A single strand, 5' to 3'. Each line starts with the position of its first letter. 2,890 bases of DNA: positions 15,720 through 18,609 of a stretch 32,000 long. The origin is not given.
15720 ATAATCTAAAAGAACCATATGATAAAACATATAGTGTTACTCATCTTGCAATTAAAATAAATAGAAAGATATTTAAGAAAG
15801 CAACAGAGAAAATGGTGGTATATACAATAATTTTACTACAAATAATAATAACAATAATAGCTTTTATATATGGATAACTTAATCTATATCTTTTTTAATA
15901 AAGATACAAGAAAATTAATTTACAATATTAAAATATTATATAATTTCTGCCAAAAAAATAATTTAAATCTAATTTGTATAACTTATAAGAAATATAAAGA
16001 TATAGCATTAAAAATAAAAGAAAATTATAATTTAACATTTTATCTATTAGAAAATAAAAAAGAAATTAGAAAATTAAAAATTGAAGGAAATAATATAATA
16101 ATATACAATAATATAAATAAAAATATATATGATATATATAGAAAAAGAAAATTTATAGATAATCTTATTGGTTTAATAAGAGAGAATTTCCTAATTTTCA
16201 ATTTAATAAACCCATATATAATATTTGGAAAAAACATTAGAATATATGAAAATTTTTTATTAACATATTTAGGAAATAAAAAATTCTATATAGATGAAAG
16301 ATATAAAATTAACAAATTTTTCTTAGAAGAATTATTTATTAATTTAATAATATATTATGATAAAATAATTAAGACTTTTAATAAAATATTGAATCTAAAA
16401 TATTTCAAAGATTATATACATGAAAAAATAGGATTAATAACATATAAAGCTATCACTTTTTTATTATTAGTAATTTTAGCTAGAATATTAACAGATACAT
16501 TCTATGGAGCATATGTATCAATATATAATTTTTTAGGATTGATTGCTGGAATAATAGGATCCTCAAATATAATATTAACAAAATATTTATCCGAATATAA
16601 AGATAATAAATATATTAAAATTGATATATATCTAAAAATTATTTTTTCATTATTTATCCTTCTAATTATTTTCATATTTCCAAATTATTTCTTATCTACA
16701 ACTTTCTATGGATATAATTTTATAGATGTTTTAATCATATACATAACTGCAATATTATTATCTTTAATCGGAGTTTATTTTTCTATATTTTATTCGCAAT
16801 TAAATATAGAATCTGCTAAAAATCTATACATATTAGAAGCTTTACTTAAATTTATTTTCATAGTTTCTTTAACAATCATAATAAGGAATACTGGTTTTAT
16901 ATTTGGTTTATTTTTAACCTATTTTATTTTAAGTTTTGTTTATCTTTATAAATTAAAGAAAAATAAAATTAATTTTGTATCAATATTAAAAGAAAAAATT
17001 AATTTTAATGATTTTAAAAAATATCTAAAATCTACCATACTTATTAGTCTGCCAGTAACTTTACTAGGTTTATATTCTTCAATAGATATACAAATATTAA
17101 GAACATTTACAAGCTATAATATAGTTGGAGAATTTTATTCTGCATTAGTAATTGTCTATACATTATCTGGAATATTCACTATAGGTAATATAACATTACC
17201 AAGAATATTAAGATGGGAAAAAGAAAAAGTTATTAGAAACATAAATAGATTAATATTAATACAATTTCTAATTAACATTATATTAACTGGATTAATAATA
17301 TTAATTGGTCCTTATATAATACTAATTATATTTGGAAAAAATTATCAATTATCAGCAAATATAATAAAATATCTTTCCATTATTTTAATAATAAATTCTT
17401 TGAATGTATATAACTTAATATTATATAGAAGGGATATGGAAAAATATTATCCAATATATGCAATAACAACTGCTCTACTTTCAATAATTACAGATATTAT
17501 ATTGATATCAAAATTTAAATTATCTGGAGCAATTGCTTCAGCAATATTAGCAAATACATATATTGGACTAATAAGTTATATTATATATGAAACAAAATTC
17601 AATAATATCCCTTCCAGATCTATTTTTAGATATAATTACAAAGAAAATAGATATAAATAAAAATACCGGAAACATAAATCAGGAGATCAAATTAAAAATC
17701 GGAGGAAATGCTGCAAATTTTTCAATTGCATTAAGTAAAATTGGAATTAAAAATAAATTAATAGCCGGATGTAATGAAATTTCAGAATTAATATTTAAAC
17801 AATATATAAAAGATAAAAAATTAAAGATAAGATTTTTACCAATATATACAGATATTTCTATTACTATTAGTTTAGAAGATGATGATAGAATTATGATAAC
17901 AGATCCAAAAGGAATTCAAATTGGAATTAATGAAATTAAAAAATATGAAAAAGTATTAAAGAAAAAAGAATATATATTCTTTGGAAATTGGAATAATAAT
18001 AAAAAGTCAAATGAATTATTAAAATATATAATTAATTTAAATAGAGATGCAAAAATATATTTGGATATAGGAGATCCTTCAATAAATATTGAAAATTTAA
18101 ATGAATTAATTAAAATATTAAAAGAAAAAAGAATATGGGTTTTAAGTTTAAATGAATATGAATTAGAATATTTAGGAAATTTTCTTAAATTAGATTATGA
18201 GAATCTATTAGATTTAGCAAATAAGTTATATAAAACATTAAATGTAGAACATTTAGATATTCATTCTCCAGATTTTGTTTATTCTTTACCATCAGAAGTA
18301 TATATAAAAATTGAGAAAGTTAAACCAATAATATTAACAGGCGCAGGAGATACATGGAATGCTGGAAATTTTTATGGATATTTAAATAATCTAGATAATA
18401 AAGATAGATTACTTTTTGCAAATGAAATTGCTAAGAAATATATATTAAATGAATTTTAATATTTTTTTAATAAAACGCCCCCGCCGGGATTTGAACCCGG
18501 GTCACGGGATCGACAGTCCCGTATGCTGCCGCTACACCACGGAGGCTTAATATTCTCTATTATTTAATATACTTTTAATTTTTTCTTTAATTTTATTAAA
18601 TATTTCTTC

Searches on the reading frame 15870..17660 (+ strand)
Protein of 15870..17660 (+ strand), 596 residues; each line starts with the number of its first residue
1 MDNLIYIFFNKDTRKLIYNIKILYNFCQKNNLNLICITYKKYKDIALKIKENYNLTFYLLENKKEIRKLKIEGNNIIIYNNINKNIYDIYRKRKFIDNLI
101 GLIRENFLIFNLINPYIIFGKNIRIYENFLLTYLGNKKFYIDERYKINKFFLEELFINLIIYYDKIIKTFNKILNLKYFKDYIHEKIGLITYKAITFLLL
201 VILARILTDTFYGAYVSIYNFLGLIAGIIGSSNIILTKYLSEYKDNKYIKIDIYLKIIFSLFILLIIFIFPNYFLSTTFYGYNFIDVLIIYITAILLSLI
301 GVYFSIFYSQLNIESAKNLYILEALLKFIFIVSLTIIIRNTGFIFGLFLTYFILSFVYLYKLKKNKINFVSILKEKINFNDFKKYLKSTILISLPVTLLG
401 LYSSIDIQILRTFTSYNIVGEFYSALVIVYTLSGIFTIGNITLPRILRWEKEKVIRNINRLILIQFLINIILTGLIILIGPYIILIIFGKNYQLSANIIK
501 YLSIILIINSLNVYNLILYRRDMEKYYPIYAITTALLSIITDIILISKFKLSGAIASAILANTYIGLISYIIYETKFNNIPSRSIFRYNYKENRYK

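Call 6: search_protein_families(library=pfam, proteins=[window:15870-17660:+], max_evalue=0.01)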
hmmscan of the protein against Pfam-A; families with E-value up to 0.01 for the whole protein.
window:15870-17660:+ (596 aa): 1 family
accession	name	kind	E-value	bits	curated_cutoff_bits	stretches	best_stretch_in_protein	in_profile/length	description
PF01943.22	Polysacc_synt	-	7.9e-07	29.2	28.2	1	192-437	15-259/274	Polysaccharide biosynthesis protein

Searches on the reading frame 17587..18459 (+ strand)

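Call 6: search_protein_families(library=pfam, proteins=[window:17587-18459:+], max_evalue=0.01)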
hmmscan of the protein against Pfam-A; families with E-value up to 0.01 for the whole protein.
window:17587-18459:+ (290 aa): 2 families
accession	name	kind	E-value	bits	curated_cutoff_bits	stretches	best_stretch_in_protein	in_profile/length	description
PF00294.29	PfkB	-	1.1e-11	45.1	25.8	1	20-284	20-288/302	pfkB family carbohydrate kinase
PF25270.1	Khk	-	3.7e-05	23.5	35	1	175-286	233-347/365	Prokaryotic ketohexokinase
